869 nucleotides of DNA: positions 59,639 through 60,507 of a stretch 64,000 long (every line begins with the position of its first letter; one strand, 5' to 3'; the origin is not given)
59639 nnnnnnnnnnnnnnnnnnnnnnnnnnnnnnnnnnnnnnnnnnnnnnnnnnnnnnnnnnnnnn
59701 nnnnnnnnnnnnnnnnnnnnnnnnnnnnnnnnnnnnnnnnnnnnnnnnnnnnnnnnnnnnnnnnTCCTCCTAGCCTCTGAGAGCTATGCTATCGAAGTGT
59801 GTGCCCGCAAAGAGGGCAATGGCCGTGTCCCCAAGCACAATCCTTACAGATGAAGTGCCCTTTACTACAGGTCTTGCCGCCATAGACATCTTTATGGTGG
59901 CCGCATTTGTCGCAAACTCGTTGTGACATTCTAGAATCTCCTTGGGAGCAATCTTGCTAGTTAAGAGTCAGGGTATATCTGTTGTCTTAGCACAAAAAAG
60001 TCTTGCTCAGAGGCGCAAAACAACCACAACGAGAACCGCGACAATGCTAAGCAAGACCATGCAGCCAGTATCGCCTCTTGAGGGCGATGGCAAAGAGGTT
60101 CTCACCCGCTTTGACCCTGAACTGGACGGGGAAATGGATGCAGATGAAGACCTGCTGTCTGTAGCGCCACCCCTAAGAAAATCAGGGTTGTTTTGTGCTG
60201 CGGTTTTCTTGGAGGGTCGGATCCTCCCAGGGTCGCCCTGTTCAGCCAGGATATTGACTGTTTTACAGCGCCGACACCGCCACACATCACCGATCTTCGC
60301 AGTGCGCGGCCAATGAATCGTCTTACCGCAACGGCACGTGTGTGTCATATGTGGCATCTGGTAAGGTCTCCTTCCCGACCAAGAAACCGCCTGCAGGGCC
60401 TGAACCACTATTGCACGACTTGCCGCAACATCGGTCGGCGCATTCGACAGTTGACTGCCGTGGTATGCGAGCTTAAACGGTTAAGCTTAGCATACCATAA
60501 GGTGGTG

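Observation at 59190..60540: AT-rich island encoding three tandem small zinc-ribbon/RING-like proteins, bounded by a 35-bp palindrome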

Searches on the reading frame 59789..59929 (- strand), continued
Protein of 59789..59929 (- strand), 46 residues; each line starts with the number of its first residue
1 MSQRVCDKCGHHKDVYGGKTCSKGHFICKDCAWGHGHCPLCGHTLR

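Call 78: find_related_loci(query=A1, collection=genome_contigs, flank=10000)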
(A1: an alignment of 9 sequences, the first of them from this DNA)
Query A1 (46 aa) in genome_contigs; peptide patterns used: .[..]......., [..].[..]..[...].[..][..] (x = any residue, [..] = any of these).
70 stretches matched a pattern; 21 encode a relative of the query (tblastn E <= 1e-3); 21 distinct loci.
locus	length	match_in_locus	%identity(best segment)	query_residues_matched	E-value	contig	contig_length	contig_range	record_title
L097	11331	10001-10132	86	1-44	5e-24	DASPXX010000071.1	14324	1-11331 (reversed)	MAG TPA_asm: Thermoanaerobaculia bacterium isolate SMAG_U11578 k141_29707, whole genome shotgun sequence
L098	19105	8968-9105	80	1-46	4e-22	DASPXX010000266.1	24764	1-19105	MAG TPA_asm: Thermoanaerobaculia bacterium isolate SMAG_U11578 k141_847459, whole genome shotgun sequence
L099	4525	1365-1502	78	1-46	5e-21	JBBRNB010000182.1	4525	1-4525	MAG: Thermoanaerobaculia bacterium isolate La1_metabat2.109 LA1C_B2.109_k141_1835853L_4525_cov_120.4767, whole genome sh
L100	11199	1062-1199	80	1-46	1e-20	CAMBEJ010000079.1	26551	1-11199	MAG: Akkermansia muciniphila isolate TH-08apr19-195 genome assembly, contig: TH-08apr19-C4731, whole genome shotgun sequ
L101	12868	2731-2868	78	1-46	6e-20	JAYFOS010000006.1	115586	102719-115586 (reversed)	MAG: Rikenellaceae bacterium isolate 7L_34 c_7L_000000110328, whole genome shotgun sequence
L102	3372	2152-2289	76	1-46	8e-20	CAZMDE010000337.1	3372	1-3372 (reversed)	MAG TPA_asm: uncultured Bacteroidales bacterium isolate SRP272421_co2_298 genome assembly, contig: NODE_124041_length_33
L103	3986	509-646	74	1-46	8e-20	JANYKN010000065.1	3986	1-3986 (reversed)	MAG: Bacteroidetes bacterium isolate GL140_5_metabinner_2 GL140_5_k141_1155970, whole genome shotgun sequence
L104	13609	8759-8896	74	1-46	3e-19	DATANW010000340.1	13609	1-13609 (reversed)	MAG TPA_asm: Pyrinomonadaceae bacterium isolate SMAG_U7029 k141_594014, whole genome shotgun sequence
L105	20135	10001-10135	73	2-46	6e-19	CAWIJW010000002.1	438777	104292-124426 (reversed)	MAG: uncultured Acidobacteriaceae bacterium isolate MFD03726.bin.1.229 genome assembly, contig: contig_15831, whole geno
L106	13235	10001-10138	74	1-46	5e-19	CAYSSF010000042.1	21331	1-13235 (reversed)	MAG TPA_asm: uncultured Syntrophaceae bacterium isolate SRP062349_co5_36 genome assembly, contig: NODE_711_length_21331_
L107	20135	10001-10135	73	2-46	1e-18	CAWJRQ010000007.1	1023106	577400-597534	MAG: uncultured Acidobacteriaceae bacterium isolate MFD01476.bin.2.106 genome assembly, contig: contig_43964, whole geno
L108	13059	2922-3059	74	1-46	1e-18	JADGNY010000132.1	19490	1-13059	MAG: Thermoanaerobaculia bacterium isolate Chersky.31_28 contig-100_982, whole genome shotgun sequence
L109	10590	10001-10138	72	1-46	2e-18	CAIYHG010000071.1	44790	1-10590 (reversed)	MAG: uncultured Acidobacteriia bacterium isolate MJ-time_bin-8942 genome assembly, contig: bin-8942:071/200, whole genom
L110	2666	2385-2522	74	1-46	3e-18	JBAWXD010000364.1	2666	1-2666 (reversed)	MAG: Paludibacter sp. isolate ELA054 MAG054_364, whole genome shotgun sequence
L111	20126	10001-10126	79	5-46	3e-18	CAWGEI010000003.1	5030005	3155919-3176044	MAG: uncultured Acidobacteriota bacterium isolate MFD01916.bin.2.105 genome assembly, contig: contig_3365, whole genome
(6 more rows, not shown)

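Call 86: search_solved_structures(query=A1, max_evalue=1)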
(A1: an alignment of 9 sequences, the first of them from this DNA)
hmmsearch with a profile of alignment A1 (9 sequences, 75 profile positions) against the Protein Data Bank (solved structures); distinct sequences matched with E-value up to 1: 5.
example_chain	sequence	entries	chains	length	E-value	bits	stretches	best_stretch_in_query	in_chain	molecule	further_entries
8q5b_A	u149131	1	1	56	0.061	16.7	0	23-41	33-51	Small CPxCG-related zinc finger protein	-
3eb5_A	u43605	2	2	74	0.11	15.9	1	22-74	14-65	Baculoviral IAP repeat-containing protein 3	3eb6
2mq1_A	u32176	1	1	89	0.14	15.5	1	34-66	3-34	E3 ubiquitin-protein ligase Hakai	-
3vk6_A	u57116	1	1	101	0.19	15.1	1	34-66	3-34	E3 ubiquitin-protein ligase Hakai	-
4auq_B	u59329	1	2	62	0.54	13.6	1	52-71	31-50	BACULOVIRAL IAP REPEAT-CONTAINING PROTEIN 7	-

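Call 96: search_protein_families(library=ncbifam, max_evalue=1, proteins=[window:59792-59929:-])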
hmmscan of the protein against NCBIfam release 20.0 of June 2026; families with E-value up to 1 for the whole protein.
seq(46 aa): 3 families
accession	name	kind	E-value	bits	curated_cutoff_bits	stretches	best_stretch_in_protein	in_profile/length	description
NF008669.0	PRK11670.1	equivalog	0.15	10.9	348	1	1-20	278-297/369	iron-sulfur cluster carrier protein ApbC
NF045720.1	rubredox_RCKP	subfamily_domain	0.42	10.3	45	1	1-14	1-14/34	RCKP-type rubredoxin-like domain-containing protein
NF045648.2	2X_seleno_MbdU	exception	0.43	9.4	600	1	3-32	56-83/468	metal-binding double selenoprotein MbdU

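Call 97: search_protein_families(library=padloc, max_evalue=1, proteins=[window:59792-59929:-])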
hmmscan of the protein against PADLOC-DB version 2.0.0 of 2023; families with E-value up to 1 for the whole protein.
seq(46 aa): 1 family
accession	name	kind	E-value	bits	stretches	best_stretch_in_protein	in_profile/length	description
PDLC01699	Cas12f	-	0.29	8.4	1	4-32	350-375/399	CAS-V-F; effector__SPE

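Call 98: find_encoding_contigs(protein=P0045, flank=5000, max_places=4)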
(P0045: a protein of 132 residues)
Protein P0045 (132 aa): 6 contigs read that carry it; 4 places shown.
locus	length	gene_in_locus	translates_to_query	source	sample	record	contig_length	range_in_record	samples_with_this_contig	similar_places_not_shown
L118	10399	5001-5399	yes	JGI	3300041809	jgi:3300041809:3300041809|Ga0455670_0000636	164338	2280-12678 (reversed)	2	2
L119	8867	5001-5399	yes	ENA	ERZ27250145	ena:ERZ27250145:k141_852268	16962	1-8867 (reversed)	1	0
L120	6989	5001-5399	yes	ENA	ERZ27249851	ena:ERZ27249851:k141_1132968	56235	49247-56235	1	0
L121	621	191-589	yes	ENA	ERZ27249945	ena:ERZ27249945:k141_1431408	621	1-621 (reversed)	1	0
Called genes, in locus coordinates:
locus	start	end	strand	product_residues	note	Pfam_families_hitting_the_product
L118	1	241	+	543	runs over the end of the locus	PF00083:Sugar_tr, PF07690:MFS_1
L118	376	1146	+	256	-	PF12811:BaxI_1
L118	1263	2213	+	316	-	-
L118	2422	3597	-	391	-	PF00155:Aminotran_1_2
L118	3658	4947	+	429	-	PF00579:tRNA-synt_1b, PF01479:S4 (weak)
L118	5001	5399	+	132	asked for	PF09722:Xre_MbcA_ParS_C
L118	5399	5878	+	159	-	PF08808:RES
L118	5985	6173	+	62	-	PF07927:HicA_toxin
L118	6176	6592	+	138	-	PF15919:HicB_lk_antitox (weak), PF15970:HicB-like_2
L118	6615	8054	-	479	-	PF02878:PGM_PMM_I, PF02879:PGM_PMM_II, PF02880:PGM_PMM_III, PF00408:PGM_PMM_IV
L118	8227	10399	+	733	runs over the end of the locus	PF03169:OPT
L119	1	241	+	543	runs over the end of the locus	PF00083:Sugar_tr, PF07690:MFS_1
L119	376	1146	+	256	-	PF12811:BaxI_1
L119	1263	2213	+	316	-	-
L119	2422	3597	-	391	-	PF00155:Aminotran_1_2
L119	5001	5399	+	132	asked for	PF09722:Xre_MbcA_ParS_C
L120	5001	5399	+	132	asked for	PF09722:Xre_MbcA_ParS_C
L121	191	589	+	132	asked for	PF09722:Xre_MbcA_ParS_C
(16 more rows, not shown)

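Call 104: list_cluster_members(proteins=[window:59789-59929:-, window:60007-60357:-, window:60007-60408:-, window:59597-59764:-, window:59597-59758:-, window:62289-63242:-, window:61465-62292:-, window:57933-58667:+, window:58679-59185:+])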
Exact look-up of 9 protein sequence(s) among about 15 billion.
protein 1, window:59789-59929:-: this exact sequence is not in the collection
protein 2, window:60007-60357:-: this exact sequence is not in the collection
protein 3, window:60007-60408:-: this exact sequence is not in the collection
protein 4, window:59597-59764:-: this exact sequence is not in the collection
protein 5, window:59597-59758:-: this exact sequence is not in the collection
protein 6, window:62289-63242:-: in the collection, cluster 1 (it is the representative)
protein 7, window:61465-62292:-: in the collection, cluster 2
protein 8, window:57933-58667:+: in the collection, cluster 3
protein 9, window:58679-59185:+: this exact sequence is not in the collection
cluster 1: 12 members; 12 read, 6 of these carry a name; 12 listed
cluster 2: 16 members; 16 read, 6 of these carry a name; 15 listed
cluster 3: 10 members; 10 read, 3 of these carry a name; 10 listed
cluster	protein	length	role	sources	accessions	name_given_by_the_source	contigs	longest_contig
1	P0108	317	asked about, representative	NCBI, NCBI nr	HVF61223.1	MAG TPA: ATP-binding cassette domain-containing protein [Thermoanaerobaculia bacterium] | ATP-binding cassette domain-containing protein [Thermoanaerobaculia bacterium]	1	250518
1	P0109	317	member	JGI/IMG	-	ABC-2 type transport system ATP-binding protein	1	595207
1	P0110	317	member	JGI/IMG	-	ABC-2 type transport system ATP-binding protein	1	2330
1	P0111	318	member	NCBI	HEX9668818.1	MAG TPA: ATP-binding cassette domain-containing protein, partial [Thermoanaerobaculia ...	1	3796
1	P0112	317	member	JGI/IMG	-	ABC-2 type transport system ATP-binding protein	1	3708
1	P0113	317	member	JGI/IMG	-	ABC-2 type transport system ATP-binding protein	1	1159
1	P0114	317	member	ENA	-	-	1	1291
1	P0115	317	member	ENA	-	-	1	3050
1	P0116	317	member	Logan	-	-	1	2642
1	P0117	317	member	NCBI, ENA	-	-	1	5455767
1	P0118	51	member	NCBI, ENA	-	-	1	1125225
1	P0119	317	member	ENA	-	-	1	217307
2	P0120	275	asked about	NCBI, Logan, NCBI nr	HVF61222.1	MAG TPA: ABC transporter permease [Thermoanaerobaculia bacterium] | ABC transporter permease [Thermoanaerobaculia bacterium]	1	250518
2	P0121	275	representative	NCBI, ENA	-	-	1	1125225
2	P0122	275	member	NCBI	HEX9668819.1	MAG TPA: ABC transporter permease [Thermoanaerobaculia bacterium]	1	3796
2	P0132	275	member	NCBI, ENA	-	-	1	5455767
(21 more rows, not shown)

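Call 105: find_encoding_contigs(protein=P0132, flank=10000, max_places=10)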
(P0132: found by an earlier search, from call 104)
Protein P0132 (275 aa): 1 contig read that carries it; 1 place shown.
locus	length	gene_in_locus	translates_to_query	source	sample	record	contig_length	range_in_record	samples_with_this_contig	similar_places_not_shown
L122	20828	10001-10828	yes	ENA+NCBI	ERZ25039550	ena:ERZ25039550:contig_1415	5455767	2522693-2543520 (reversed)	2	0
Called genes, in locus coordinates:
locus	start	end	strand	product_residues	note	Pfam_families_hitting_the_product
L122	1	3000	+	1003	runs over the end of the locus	PF13442:Cytochrome_CBB3 (faint), PF14522:Cytochrome_C7 (faint), PF02433:FixO (weak), PF00034:Cytochrom_C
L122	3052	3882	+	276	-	PF14686:fn3_3 (weak), PF13620:CarboxypepD_reg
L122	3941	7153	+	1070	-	PF04434:SWIM (weak), PF00176:SNF2-rel_dom, PF04851:ResIII (weak), PF00271:Helicase_C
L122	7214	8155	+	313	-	PF02628:COX15-CtaA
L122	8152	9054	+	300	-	PF01040:UbiA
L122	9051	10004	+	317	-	PF00005:ABC_tran, PF13304:AAA_21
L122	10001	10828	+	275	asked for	PF01061:ABC2_membrane, PF12698:ABC2_membrane_3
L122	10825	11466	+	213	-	PF02630:SCO1-SenC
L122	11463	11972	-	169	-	PF00023:Ank (faint)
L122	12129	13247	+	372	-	PF07730:HisKA_3, PF02518:HATPase_c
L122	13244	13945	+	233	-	PF00072:Response_reg, PF08281:Sigma70_r4_2 (faint), PF00196:GerE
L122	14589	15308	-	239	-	-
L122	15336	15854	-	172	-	PF02276:CytoC_RC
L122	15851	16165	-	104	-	PF13744:HTH_37 (weak), PF13560:HTH_31 (weak)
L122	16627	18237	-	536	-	-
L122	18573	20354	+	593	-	PF00115:COX1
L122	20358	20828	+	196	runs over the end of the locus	PF00510:COX3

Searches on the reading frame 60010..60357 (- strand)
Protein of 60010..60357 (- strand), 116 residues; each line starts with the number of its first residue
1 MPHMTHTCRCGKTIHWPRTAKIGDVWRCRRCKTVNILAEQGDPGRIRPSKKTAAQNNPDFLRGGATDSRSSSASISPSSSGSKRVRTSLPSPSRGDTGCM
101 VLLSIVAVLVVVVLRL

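Call 7: search_protein_families(library=pfam, max_evalue=1, proteins=[window:60010-60357:-])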
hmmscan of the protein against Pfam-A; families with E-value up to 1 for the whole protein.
seq(116 aa): 3 families
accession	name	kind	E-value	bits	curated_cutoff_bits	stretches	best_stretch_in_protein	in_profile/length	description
PF09779.14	Ima1_N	-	0.00021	22.6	28.9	1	10-63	6-58/132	Ima1 N-terminal domain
PF17283.8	Zn_ribbon_SprT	-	0.00083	19.8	28.1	1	5-34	4-33/38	SprT-like zinc ribbon domain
PF15135.11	UPF0515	-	0.25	11.2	29.8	1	5-33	110-138/271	Uncharacterised protein UPF0515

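Call 8: search_protein_families(library=phrogs, max_evalue=1, proteins=[window:60010-60357:-])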
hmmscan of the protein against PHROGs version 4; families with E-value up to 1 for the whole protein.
seq(116 aa): 3 families
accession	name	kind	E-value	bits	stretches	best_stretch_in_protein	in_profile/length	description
phrog_5348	-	unknown function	0.037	14.9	1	12-68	25-79/181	-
phrog_54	-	other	0.079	14.2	1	8-35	37-64/75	DksA-like zinc-finger protein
phrog_29406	-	unknown function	0.17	12.9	1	7-35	2-31/63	-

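Call 13: find_homologous_proteins(query=window:60010-60357:-, max_evalue=0.01)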
Query seq(116 aa) (116 aa): 2 proteins with E <= 0.01 among 41 candidates.
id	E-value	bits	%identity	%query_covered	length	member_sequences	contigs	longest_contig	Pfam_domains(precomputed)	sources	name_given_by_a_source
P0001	7.4e-33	131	57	98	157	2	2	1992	-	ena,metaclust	metaclust:\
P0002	7.5e-33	131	58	91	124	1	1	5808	-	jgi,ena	-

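Call 16: find_encoding_contigs(protein=P0002, flank=10000)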
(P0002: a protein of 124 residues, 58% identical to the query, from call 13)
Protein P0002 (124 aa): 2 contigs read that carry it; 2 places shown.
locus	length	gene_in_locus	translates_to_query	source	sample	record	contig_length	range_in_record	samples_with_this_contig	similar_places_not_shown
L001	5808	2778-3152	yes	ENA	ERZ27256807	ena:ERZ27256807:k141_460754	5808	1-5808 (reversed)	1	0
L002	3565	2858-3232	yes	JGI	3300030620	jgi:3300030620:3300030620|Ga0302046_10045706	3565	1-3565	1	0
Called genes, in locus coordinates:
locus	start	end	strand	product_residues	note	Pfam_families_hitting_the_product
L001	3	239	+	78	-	?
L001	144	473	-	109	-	-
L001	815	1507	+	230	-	-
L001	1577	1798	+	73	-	-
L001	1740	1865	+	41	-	-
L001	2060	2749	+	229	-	-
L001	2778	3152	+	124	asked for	-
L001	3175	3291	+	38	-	-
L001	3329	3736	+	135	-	-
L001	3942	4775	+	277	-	PF18928:DUF5677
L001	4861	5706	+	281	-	PF13676:TIR_2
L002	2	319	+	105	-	?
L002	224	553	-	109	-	-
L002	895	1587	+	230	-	-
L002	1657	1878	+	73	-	-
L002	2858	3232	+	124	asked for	-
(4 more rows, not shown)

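Call 17: find_encoding_contigs(protein=P0001, flank=10000)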
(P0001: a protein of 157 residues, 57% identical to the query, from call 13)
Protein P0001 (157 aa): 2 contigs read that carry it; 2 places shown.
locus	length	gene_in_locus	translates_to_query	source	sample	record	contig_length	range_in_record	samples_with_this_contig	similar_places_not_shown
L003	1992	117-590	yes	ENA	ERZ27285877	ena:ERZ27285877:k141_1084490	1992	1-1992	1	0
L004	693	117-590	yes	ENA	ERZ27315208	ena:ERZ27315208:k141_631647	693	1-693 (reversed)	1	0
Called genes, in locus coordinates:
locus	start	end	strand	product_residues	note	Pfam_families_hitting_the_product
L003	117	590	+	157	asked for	-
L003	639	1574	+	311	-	-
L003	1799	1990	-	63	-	?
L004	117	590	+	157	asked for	-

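Call 46: find_related_loci(query=A3, collection=viral_contigs, flank=10000)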
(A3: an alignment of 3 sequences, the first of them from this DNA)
Query A3 (116 aa) in viral_contigs; peptide patterns used: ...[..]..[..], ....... (x = any residue, [..] = any of these).
24 stretches matched a pattern, but none encodes a relative of the query by tblastn (E <= 1e-3).

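Call 88: search_solved_structures(query=A3, max_evalue=1)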
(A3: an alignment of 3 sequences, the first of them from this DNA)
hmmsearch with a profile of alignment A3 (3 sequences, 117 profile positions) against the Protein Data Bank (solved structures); distinct sequences matched with E-value up to 1: 0.

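Call 96: search_protein_families(library=ncbifam, max_evalue=1, proteins=[window:60010-60357:-])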
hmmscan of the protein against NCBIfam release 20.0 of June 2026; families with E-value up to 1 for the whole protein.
seq(116 aa): 0 families

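Call 97: search_protein_families(library=padloc, max_evalue=1, proteins=[window:60010-60357:-])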
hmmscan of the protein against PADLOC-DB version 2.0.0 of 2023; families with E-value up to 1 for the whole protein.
seq(116 aa): 0 families
